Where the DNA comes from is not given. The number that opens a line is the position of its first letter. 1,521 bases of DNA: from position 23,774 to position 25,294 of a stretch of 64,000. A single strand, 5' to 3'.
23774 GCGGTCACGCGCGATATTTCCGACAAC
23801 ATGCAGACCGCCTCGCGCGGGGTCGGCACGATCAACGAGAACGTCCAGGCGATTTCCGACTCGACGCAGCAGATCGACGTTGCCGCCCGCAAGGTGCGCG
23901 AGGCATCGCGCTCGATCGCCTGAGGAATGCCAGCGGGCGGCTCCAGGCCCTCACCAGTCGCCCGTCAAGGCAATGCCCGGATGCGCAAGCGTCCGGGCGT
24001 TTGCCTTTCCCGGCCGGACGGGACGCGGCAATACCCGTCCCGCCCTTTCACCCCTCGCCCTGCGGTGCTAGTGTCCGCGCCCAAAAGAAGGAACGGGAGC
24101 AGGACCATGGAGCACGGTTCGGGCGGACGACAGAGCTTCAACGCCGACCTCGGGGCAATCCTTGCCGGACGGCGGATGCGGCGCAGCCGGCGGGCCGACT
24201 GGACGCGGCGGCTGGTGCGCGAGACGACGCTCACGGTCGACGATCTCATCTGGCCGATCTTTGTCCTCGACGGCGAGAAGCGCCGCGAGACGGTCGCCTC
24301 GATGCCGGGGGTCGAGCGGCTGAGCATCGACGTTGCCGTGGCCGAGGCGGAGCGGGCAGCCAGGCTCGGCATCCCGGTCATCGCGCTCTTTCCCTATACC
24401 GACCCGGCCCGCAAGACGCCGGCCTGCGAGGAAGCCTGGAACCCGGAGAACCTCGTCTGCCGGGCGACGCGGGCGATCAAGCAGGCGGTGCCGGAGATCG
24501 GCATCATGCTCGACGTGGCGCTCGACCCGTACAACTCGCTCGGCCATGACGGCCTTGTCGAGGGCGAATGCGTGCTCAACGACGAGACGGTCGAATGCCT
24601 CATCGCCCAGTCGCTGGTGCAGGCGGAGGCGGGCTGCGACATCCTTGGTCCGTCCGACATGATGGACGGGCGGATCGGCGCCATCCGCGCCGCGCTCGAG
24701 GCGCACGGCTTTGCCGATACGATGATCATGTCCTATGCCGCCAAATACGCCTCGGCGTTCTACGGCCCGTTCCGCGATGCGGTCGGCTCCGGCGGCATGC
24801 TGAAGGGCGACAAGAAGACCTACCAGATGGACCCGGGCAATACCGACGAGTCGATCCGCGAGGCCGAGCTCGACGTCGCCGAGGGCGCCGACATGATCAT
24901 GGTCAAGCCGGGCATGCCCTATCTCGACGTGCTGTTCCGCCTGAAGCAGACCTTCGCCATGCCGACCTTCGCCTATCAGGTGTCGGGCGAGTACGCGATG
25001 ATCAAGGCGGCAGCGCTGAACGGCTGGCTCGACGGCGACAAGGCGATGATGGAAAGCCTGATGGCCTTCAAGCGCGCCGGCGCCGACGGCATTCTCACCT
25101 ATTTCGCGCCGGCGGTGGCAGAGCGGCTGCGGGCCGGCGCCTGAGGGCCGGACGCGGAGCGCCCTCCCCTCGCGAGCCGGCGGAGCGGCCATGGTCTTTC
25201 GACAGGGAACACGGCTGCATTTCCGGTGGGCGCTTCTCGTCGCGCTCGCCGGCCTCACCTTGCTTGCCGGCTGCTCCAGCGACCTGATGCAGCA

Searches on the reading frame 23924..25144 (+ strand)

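Call 35: search_protein_families(library=pfam, max_evalue=0.001, proteins=[window:23924-25144:+])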
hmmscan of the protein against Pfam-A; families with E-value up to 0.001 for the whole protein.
window:23924-25144:+ (406 aa): 1 family
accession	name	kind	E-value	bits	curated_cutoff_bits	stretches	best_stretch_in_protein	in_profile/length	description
PF00490.27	ALAD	-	8.6e-136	452.7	24.6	1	83-400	2-316/317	Delta-aminolevulinic acid dehydratase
